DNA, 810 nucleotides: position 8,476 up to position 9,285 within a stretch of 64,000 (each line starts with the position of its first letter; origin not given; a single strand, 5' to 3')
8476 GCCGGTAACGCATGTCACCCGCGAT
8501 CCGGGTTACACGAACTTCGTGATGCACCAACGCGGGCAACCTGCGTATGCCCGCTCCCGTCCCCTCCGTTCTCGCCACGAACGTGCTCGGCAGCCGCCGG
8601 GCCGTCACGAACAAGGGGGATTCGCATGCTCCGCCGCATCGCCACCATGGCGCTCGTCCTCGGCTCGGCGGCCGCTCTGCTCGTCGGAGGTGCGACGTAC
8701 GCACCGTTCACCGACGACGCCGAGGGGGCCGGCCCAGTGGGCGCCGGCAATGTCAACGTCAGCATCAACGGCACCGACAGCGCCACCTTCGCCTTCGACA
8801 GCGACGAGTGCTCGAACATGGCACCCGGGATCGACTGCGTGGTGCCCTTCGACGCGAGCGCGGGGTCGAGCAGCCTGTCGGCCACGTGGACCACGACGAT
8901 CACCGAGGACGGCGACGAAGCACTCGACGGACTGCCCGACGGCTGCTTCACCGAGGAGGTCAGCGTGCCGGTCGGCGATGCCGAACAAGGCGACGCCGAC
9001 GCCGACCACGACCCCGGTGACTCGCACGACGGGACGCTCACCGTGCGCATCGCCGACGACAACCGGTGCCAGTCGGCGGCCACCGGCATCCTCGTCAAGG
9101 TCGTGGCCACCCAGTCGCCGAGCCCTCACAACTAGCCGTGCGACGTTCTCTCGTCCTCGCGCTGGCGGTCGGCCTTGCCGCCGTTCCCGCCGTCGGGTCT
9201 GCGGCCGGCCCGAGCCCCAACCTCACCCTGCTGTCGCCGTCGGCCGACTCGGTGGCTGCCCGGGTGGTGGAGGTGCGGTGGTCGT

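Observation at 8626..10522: Actinobacterial TasA-like / Ig-like / SipW-type peptidase operon: a candidate extracellular fibre system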

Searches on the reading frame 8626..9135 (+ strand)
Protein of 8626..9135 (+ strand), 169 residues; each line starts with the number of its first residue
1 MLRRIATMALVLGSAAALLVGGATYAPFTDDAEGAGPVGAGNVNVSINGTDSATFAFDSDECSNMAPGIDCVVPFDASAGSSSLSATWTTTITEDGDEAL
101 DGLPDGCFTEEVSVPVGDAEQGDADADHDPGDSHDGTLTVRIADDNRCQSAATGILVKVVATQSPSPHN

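Call 4: search_protein_families(library=pfam, proteins=[window:8626-9135:+], max_evalue=1)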
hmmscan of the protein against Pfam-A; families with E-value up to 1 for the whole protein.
window:8626-9135:+ (169 aa): 2 families
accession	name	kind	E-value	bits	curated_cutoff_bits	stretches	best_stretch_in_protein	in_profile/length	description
PF12389.13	Peptidase_M73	-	0.0032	17.8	22.5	1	4-50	4-50/196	Camelysin metallo-endopeptidase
PF04731.17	Caudal_act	-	0.21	12.3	22.4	1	22-72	47-99/136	Caudal like protein activation region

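Call 5: search_protein_families(library=ncbifam, proteins=[window:8626-9135:+], max_evalue=1)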
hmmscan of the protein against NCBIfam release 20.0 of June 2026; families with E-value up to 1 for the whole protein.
window:8626-9135:+ (169 aa): 2 families
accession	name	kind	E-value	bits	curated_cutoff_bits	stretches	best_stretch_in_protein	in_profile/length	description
TIGR04088.1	cognate_SipW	domain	6.7e-05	22.9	19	1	11-43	2-34/34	SipW-dependent-type signal peptide-containing protein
TIGR04089.1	exp_by_SipW_III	subfamily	0.038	14.1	60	1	8-97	7-91/179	alternate-type signal peptide domain-containing protein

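Call 6: find_homologous_proteins(query=window:8626-9135:+, max_evalue=0.001)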
Query window:8626-9135:+ (169 aa): 39 proteins with E <= 0.001 among 440 candidates.
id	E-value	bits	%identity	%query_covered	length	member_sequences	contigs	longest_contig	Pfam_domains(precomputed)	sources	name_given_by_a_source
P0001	1.4e-103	362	100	100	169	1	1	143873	-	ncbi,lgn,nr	ncbi:MAG TPA: SipW-dependent-type signal peptide-containing protein [Acidimicrobiales bacterium]|nr:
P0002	1.1e-92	326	89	100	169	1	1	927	-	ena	-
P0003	2.2e-89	316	86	100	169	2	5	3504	-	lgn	-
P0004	1.8e-84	300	81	100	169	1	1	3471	-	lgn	-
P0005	2.1e-84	299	83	100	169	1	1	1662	-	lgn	-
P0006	2.0e-82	293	80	100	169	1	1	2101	-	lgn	-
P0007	1.2e-79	284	78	100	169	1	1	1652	-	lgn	-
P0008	2.6e-79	283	81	100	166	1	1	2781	-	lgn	-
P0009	1.1e-76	274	77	100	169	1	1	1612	-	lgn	-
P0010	1.0e-74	268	75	100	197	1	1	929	-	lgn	-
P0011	6.3e-74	265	74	100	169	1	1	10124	-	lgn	-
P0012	2.1e-73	264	73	100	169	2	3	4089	-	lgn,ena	-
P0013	7.9e-72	259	76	100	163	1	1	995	-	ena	-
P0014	2.5e-71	257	71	100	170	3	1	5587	-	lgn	-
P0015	2.6e-69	250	72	100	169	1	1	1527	-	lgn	-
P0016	6.9e-69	249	70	100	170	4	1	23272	-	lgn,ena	-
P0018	8.4e-69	249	72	100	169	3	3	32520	-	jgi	jgi:hypothetical protein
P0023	1.8e-64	235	66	100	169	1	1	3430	-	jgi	jgi:predicted ribosomally synthesized peptide with SipW-like signal peptide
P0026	5.6e-63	230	64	100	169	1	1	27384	-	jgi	jgi:predicted ribosomally synthesized peptide with SipW-like signal peptide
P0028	2.2e-61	225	68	100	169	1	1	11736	-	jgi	jgi:predicted ribosomally synthesized peptide with SipW-like signal peptide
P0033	5.8e-57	210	64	100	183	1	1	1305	-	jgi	jgi:predicted ribosomally synthesized peptide with SipW-like signal peptide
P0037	4.6e-53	197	63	100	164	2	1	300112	-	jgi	jgi:hypothetical protein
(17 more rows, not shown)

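Call 7: search_solved_structures(query=window:8626-9135:+, max_evalue=10, show_alignments=2)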
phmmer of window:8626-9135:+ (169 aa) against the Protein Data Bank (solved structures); distinct sequences matched with E-value up to 10: 0.

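Call 11: find_encoding_contigs(protein=P0037, flank=8000, max_places=3)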
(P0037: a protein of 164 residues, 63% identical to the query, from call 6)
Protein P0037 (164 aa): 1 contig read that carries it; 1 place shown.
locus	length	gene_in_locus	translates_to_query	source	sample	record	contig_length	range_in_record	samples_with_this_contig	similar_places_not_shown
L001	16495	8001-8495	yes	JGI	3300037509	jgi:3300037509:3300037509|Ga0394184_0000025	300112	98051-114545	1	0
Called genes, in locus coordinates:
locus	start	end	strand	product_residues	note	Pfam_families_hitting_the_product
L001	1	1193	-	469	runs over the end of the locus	PF00890:FAD_binding_2 (weak), PF01134:GIDA (faint), PF01266:DAO (faint), PF07992:Pyr_redox_2, PF12831:FAD_oxidored (weak), PF13738:Pyr_redox_3, PF00070:Pyr_redox, PF02852:Pyr_redox_dim, +3 more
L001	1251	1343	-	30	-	-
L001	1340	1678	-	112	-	PF09969:DUF2203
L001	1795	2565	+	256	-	PF05690:ThiG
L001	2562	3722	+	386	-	PF04055:Radical_SAM, PF06968:BATS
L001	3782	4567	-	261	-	PF01209:Ubie_methyltran, PF13489:Methyltransf_23, PF13847:Methyltransf_31, PF08241:Methyltransf_11, PF08242:Methyltransf_12, PF13649:Methyltransf_25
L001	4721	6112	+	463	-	PF01551:Peptidase_M23 (weak)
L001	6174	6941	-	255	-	PF00106:adh_short, PF01370:Epimerase, PF08659:KR, PF13561:adh_short_C2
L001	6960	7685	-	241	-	PF03476:MOSC_N (weak), PF03473:MOSC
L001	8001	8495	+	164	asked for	-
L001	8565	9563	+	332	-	-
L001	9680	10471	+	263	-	PF10502:Peptidase_S26 (weak)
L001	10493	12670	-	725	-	PF25021:TEN_NHL, PF01436:NHL, PF08450:SGL (weak), PF25021:TEN_NHL, PF01436:NHL (weak), PF25021:TEN_NHL (weak), PF01436:NHL (weak), PF25021:TEN_NHL, +7 more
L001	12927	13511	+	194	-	PF12389:Peptidase_M73 (weak)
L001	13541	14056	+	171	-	-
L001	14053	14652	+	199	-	-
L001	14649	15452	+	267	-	-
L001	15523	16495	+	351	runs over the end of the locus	-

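Call 19: predict_structure(alignment_id=A1)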
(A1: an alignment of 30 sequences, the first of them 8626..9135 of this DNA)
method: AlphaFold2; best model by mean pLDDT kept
length: 169 residues; sequences in the alignment: 30
mean_pLDDT: 87.5   pTM: 0.73
mean pLDDT of the five models: 87.5, 85.7, 85.2, 84.0, 77.8
residues with pLDDT >= 90: 134; 70-90: 8; 50-70: 7; < 50: 20
segments of 3 or more residues with pLDDT < 50: 1-4, 6-19
pLDDT, mean of each block of 10 residues (from residue 1): 44 44 65 92 97 93 95 97 98 93 96 95 94 97 96 96 95
secondary structure, 60 per line:
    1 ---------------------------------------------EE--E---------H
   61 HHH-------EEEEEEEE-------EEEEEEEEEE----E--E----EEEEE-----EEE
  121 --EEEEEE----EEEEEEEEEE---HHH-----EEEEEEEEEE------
elements in order: H60-63 E71-78 E86-95 E108-112 E118-120 E123-128 E133-142 E154-163

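Call 21: search_protein_representatives(alignment_id=A1)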
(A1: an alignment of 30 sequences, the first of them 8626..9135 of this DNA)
Query: 30 sequences, 169 profile positions. Proteins with E-value up to 0.001 (for the whole library): 122; up to 1e-10: 33; up to 1e-30: 4. The best 122 are listed.
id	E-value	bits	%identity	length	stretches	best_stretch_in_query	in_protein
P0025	3.3e-82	290.7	-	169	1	1-169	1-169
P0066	8.6e-46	172.2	-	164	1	5-169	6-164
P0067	3.5e-35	137.7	-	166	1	2-169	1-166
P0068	1.7e-32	129.0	-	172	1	1-169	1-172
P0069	2.7e-30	121.8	-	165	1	2-169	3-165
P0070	6.1e-28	114.1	-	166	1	7-169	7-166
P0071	5.0e-26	107.9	-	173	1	1-169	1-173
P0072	6.7e-24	101.0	-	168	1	3-169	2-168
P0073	1.6e-22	96.5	-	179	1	1-169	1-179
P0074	1.0e-19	87.4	-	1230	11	19-81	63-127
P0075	2.2e-18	83.0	-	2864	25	125-158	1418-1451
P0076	1.4e-17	80.4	-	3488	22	129-160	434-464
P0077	8.1e-17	77.9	-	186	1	1-169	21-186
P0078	1.3e-15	74.0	-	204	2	1-123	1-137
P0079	1.4e-15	73.9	-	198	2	1-115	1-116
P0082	4.9e-15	72.1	-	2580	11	29-93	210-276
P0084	1.5e-14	70.5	-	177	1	3-169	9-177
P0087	6.3e-14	68.5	-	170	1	1-164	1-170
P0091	4.5e-13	65.7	-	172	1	5-169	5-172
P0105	8.1e-10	55.1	-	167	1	1-162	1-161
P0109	2.3e-09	53.7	-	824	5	25-77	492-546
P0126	4.8e-07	46.1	-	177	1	11-163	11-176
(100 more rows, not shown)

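Call 24: search_protein_families(library=ncbifam, alignment_id=A3, max_evalue=0.01)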
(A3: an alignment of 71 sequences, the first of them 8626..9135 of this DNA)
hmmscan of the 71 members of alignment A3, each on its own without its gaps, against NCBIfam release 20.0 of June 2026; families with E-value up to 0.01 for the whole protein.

A. member 1, window:8626-9135:+ (169 aa): 1 family
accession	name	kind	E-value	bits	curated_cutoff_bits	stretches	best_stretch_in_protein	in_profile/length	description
TIGR04088.1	cognate_SipW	domain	6.7e-05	22.9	19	1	11-43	2-34/34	SipW-dependent-type signal peptide-containing protein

B. families by the number of members that match (of 71 scanned): 9 families
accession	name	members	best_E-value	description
TIGR04088.1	cognate_SipW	41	1.4e-08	SipW-dependent-type signal peptide-containing protein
NF046066.1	BioflmMtrxTasA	12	2.8e-12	biofilm matrix protein TasA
NF012200.0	choice_anch_D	3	0.00013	choice-of-anchor D domain-containing protein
TIGR04089.1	exp_by_SipW_III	3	0.00014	alternate-type signal peptide domain-containing protein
TIGR04090.1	exp_by_SipW_IV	2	3.1e-06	BsaA family SipW-dependent biofilm matrix protein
NF051431.1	Rv0361_Cterm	2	0.0056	Rv0361 family membrane protein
NF033207.2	midcut_by_XrtH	1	0.00044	midcut-by-XrtH protein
NF038083.1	CU044_5270_fam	1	0.00047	CU044_5270 family protein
TIGR01730.1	RND_mfp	1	0.0089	efflux RND transporter periplasmic adaptor subunit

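Call 25: search_protein_families(library=pfam, alignment_id=A3, max_evalue=0.01)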
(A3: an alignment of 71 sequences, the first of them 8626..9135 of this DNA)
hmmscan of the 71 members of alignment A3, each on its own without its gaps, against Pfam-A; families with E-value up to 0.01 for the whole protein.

A. member 1, window:8626-9135:+ (169 aa): 1 family
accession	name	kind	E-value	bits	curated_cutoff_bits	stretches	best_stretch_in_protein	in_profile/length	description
PF12389.13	Peptidase_M73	-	0.0032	17.8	22.5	1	4-50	4-50/196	Camelysin metallo-endopeptidase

B. families by the number of members that match (of 71 scanned): 10 families
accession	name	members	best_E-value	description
PF12389.13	Peptidase_M73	46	4.1e-19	Camelysin metallo-endopeptidase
PF23619.1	Ig_VWA7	2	3.7e-05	VWA7 Ig-like domain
PF10633.15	NPCBM_assoc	2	0.0028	NPCBM-associated, NEW3 domain of alpha-galactosidase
PF07760.16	DUF1616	1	0.0006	Protein of unknown function (DUF1616)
PF14016.12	DUF4232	1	0.0046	Domain of unknown function (DUF4232)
PF19516.4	DUF6049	1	0.005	Family of unknown function (DUF6049)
PF07705.17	CARDB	1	0.0055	CARDB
PF11611.13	DUF4352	1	0.0075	Domain of unknown function (DUF4352)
PF09167.16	DUF1942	1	0.0077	Domain of unknown function (DUF1942)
PF22067.2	Cep192_D3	1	0.0099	Cep192 domain 3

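Call 26: search_solved_structures(query=A3, max_evalue=10, show_alignments=3)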
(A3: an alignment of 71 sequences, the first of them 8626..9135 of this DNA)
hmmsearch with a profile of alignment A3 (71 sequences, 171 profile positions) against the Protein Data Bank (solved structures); distinct sequences matched with E-value up to 10: 10.
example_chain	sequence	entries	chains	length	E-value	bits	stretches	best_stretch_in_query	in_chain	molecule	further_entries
8aur_A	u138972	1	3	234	5.3e-05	26.6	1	28-165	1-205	Major biofilm matrix component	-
5of1_A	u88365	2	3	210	0.00031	24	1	33-165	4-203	Spore coat-associated protein N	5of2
9sj2_C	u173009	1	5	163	0.0004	23.7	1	35-165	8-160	AbpX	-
9rhp_A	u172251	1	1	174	0.0016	21.7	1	44-165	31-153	Archaeal bundling protein X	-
3nxk_A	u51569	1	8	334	0.34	14.1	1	17-49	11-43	Cytoplasmic L-asparaginase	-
2wnx_A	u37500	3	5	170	0.56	13.4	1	55-134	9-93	GLYCOSIDE HYDROLASE, FAMILY 9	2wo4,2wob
6q7i_B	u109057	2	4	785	0.64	13.3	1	77-153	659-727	Exo-1,4-beta-xylosidase xlnD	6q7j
8xrt_E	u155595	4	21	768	0.65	13.2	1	69-143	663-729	GH3 enzyme CcBgl3B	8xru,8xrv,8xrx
6cxh_A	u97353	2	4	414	1.5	12.1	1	71-139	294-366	Particulate methane monooxygenase, B subunit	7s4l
6b7l_A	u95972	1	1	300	3.4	10.9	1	15-95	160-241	immune modulator A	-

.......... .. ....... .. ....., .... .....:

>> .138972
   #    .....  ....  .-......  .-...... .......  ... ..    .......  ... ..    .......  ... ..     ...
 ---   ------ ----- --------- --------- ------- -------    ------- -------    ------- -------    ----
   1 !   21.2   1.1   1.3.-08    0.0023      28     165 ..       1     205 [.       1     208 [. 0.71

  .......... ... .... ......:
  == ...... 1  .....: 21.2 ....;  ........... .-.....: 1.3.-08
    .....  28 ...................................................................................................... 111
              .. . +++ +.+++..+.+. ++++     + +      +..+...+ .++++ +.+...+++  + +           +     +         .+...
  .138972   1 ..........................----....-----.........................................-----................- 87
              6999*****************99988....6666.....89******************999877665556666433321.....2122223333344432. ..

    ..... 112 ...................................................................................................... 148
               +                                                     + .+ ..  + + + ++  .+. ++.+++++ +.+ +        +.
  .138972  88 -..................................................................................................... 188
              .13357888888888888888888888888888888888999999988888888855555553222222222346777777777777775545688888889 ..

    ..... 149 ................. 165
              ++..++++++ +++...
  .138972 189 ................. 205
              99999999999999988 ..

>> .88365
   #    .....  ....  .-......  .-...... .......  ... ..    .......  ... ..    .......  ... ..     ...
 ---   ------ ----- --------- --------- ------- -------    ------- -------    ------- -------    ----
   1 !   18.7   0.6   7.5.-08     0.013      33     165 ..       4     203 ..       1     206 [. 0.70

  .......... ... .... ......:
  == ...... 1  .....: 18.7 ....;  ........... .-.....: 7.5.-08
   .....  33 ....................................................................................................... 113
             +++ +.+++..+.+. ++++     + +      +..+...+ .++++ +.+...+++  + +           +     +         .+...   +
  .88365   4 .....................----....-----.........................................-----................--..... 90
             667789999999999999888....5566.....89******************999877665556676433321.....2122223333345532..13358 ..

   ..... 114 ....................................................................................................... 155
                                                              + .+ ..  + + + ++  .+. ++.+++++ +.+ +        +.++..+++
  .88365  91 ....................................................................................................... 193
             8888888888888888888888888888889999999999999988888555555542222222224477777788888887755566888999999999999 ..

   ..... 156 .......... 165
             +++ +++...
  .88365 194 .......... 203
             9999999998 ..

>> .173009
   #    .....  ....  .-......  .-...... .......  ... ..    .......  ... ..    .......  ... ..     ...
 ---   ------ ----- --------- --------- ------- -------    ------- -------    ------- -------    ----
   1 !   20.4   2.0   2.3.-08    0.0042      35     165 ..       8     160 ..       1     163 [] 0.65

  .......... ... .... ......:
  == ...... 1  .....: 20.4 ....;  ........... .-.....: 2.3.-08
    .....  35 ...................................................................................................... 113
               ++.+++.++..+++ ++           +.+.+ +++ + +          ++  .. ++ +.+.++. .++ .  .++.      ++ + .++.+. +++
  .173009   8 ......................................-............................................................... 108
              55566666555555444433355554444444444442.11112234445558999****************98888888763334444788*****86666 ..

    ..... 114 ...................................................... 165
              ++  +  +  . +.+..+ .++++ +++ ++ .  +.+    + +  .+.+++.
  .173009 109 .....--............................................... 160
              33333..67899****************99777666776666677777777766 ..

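Call 30: search_solved_structures(query=A1, max_evalue=10, show_alignments=2)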
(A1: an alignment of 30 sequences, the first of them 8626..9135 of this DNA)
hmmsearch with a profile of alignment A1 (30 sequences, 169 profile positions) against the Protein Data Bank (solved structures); distinct sequences matched with E-value up to 10: 1.
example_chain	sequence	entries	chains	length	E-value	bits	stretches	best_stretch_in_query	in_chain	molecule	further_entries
6bx7_A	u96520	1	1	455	8.8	9.4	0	60-80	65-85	Protocadherin-1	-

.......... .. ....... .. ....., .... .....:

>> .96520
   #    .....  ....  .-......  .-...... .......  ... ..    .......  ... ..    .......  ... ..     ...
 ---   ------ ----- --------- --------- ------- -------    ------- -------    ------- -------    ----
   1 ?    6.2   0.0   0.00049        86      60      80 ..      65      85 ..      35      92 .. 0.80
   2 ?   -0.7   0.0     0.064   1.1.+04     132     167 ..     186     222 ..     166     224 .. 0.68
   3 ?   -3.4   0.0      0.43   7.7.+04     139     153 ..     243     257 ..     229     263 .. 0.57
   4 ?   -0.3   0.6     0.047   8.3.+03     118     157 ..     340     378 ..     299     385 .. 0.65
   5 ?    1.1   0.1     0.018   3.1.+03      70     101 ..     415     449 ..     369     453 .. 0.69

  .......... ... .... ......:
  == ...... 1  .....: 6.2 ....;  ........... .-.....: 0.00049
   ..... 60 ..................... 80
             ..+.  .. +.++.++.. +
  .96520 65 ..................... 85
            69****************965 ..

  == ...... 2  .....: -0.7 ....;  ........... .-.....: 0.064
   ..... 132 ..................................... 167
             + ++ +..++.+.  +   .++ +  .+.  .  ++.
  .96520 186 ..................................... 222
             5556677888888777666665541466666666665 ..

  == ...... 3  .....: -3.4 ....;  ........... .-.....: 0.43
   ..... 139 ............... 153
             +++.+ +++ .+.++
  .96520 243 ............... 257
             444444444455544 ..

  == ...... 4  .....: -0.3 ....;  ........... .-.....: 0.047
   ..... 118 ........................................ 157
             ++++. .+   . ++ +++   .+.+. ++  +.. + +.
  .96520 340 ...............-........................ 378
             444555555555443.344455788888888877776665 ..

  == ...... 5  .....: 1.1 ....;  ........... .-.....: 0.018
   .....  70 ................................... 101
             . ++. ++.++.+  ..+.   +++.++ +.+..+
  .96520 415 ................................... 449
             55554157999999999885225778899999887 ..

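Call 32: fold_search(model_id=the predicted structure, library=pdb)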
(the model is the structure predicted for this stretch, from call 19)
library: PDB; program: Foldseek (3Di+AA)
matches with E <= 10: 718; with E <= 0.001: 0
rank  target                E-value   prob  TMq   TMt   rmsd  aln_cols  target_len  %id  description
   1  8aur_A                4.5e-03  1.00  0.52  0.40   5.8       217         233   13  Cryo-EM structure of a TasA fibre (released 2022-11-30)
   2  4y2n_C                2.4e-02  0.85  0.31  0.34  13.8       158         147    9  Structure of CFA/I pili major subunit CfaB trimer (released 2016-08-10)
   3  9fx8_I                2.5e-02  0.95  0.37  0.43   6.6       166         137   11  Cryo-EM structure of the FimI-bound type 1 pilus assembly platform complex - Local refinement (released 2025-06-04)
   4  6swh_E                3.9e-02  0.90  0.34  0.37   7.5       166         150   12  Crystal structure of the ternary complex between the type 1 pilus proteins FimC, FimI and FimA from E. coli (released 2020-10-07)
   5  1iu1_B                4.2e-02  0.96  0.36  0.46  10.2       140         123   14  Crystal structure of human gamma1-adaptin ear domain (released 2002-07-10)
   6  1gyw_A                4.4e-02  0.85  0.33  0.41  17.8       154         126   16  Gamma-adaptin appendage domain from clathrin adaptor AP1 A753D mutant (released 2002-08-22)
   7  9fy9_F                4.7e-02  0.96  0.43  0.50   6.9       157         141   10  Cryo-EM structure of the type 1 chaperone-usher pilus FimD-tip complex (FimDHGFC) - Conformer 1 (released 2025-06-04)
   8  3me0_B                4.9e-02  0.91  0.37  0.46   7.8       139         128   10  Structure of the E. coli chaperone PAPD in complex with the pilin domain of the PapGII adhesin (released 2011-04-27)
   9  9fh8_G                4.9e-02  0.90  0.36  0.26   6.9       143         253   10  Crystal structure of the SPD-2 domain of Apis dorsata CEP192 (released 2025-03-26)
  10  2rr3_MODEL_1_A        5.2e-02  0.91  0.29  0.37   6.8        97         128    8  Solution structure of the complex between human VAP-A MSP domain and human OSBP FFAT motif (released 2010-03-23)
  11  9yc3_B                5.5e-02  0.97  0.36  0.49   7.2       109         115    6  Crystal structure of malaria transmission-blocking antigen PfHAP2 domain 3 in complex with nanobody WNb 334 (released 2025-12-31)
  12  9qpq_H                5.8e-02  0.98  0.33  0.24   4.3        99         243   13  The structure of the COPI leaf bound to GOLPH3 (released 2025-10-22)
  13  1wcq_C                5.8e-02  0.89  0.28  0.10   5.6       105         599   11  Mutagenesis of the Nucleophilic Tyrosine in a Bacterial Sialidase to Phenylalanine. (released 2005-10-12)
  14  6tqr_A                5.8e-02  0.75  0.25  0.32   7.2        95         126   12  The crystal structure of the MSP domain of human VAP-A in complex with the Phospho-FFAT motif of STARD3. (released 2020-11-18)
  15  9pxf_A                5.8e-02  0.47  0.26  0.14  19.9       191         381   12  Ammonia monooxygenase in native membranes from N. briensis (released 2026-01-28)
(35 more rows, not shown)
